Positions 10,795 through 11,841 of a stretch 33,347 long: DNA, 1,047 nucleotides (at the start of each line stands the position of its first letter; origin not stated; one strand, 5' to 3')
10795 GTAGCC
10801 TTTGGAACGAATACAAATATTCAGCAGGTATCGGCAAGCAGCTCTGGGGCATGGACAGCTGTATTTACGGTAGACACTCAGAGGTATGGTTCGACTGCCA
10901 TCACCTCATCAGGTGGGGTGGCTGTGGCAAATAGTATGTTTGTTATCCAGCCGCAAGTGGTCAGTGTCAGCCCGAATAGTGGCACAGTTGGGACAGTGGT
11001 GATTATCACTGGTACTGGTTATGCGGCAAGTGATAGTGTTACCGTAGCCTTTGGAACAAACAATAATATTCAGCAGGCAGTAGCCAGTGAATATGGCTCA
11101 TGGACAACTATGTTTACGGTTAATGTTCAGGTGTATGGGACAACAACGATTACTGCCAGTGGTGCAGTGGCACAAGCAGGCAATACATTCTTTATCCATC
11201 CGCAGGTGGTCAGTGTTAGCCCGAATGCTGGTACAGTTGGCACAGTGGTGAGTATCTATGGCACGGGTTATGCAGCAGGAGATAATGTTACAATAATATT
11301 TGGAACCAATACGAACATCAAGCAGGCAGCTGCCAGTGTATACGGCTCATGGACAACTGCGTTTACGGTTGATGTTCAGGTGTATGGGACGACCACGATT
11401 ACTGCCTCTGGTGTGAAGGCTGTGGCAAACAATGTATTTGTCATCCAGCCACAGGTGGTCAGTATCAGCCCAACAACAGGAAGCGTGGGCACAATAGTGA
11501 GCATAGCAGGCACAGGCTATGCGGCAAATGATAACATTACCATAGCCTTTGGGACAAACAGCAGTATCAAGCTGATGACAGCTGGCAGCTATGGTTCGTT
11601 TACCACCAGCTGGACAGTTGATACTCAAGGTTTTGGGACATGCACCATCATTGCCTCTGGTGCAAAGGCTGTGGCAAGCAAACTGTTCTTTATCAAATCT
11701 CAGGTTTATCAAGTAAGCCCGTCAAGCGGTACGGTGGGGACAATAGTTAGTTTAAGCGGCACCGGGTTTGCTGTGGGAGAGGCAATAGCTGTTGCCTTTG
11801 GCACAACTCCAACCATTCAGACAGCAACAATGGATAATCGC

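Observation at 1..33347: The entire 33.3-kb window is the interior of one uninterrupted giant ORF (over 11,000 codons, both ends off-window)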

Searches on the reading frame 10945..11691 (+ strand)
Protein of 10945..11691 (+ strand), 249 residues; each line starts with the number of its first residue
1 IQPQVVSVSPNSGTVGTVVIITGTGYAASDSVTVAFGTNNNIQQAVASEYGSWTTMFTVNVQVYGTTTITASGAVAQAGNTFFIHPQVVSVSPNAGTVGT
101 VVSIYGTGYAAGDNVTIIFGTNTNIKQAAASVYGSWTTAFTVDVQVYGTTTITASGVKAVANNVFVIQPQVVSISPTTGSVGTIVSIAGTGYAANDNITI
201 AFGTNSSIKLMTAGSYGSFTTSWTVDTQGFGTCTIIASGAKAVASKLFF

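Call 62: predict_structure(alignment_id=A2)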
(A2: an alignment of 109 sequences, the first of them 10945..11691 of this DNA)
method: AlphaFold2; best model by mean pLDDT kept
length: 249 residues; sequences in the alignment: 109
mean_pLDDT: 96.8   pTM: 0.84
mean pLDDT of the five models: 96.8, 96.7, 96.4, 95.7, 94.7
residues with pLDDT >= 90: 247; 70-90: 2; 50-70: 0; < 50: 0
segments of 3 or more residues with pLDDT < 50: none
pLDDT, mean of each block of 10 residues (from residue 1): 96 98 97 97 97 98 97 95 98 98 98 97 96 98 96 96 98 97 97 97 95 96 95 96 96
secondary structure, 60 per line:
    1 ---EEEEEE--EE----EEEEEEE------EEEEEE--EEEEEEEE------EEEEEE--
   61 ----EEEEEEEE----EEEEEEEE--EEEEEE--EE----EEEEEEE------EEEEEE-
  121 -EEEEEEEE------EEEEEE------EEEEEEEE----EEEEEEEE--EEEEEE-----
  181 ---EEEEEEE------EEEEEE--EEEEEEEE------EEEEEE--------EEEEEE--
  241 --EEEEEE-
elements in order: E4-9 E18-24 E31-36 E39-46 E53-58 E65-72 E77-84 E87-92 E101-107 E114-119 E122-129 E136-141 E148-155 E160-167 E170-175 E184-190 E197-202 E205-212 E219-224 E233-238 E243-248

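Call 64: fold_search(model_id=the predicted structure, library=pdb)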
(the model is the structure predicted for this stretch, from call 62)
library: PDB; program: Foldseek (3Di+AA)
matches with E <= 10: 1843; with E <= 0.001: 332
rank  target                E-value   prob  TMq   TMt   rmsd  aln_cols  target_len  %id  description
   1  6xi3                  3.1e-08  1.00  0.31  0.22  13.6       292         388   19  Crystal structure of tetra-tandem repeat in extending region of large adhesion protein (released 2020-10-14)
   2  2yn5_A                6.6e-08  1.00  0.32  0.30  11.5       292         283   17  Structural insight into the giant calcium-binding adhesin SiiE: implications for the adhesion of Salmonella enterica t (released 2013-04-03)
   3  5e7g_A                9.6e-08  1.00  0.34  0.24  10.6       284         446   12  Crystal structure of Bacova_02650 with xylogluco-oligosaccharide (released 2016-05-04)
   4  7ptp_A                9.6e-08  1.00  0.27  0.13  13.5       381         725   14  In-situ structure of pentameric S-layer protein (released 2021-12-15)
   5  7c7u_A                1.1e-07  1.00  0.24  0.12  16.2       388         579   11  Biofilm associated protein - BSP domain (released 2021-05-12)
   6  7c7u_B                1.8e-07  1.00  0.25  0.12  16.5       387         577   11  Biofilm associated protein - BSP domain (released 2021-05-12)
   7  8coe_C                2.2e-07  1.00  0.28  0.15  15.2       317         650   10  complement C5 in complex with the LCP0195 nanobody (released 2024-01-03)
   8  5l7n                  2.3e-07  1.00  0.27  0.21  13.0       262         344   16  Plexin A1 extracellular fragment, domains 7-10 (IPT3-IPT6) (released 2017-03-15)
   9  3dmk_B                3.4e-07  1.00  0.27  0.13  15.8       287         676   12  Crystal structure of Down Syndrome Cell Adhesion Molecule (DSCAM) isoform 1.30.30, N-terminal eight Ig domains (released 2008-10-07)
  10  4oia_A                5.1e-07  1.00  0.26  0.19  12.7       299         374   11  Crystal Structure of ICAM-5 D1-D4 ectodomain fragment, Space Group P4322 (released 2014-07-16)
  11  2yn5_B                5.6e-07  1.00  0.32  0.30  12.2       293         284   17  Structural insight into the giant calcium-binding adhesin SiiE: implications for the adhesion of Salmonella enterica t (released 2013-04-03)
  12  3dmk_A                5.9e-07  1.00  0.27  0.12  16.2       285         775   12  Crystal structure of Down Syndrome Cell Adhesion Molecule (DSCAM) isoform 1.30.30, N-terminal eight Ig domains (released 2008-10-07)
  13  2xyc                  6.8e-07  1.00  0.25  0.22  14.3       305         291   11  CRYSTAL STRUCTURE OF NCAM2 IGIV-FN3I (released 2011-02-23)
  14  7q60                  7.8e-07  1.00  0.31  0.09  17.2       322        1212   11  Structure of TEV cleaved A2ML1 (A2ML1-TE) (released 2022-04-20)
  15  6grt_B                8.6e-07  1.00  0.26  0.13  15.9       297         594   12  Paired immunoglobulin-like receptor B (PirB) or Leukocyte immunoglobulin-like receptor subfamily B member 3 (LILRB3) f (released 2019-02-06)
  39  4p99_A                3.0e-06  1.00  0.27  0.17  18.2       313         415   12  Ca2+-stabilized adhesin helps an Antarctic bacterium reach out and bind ice (released 2014-06-18)
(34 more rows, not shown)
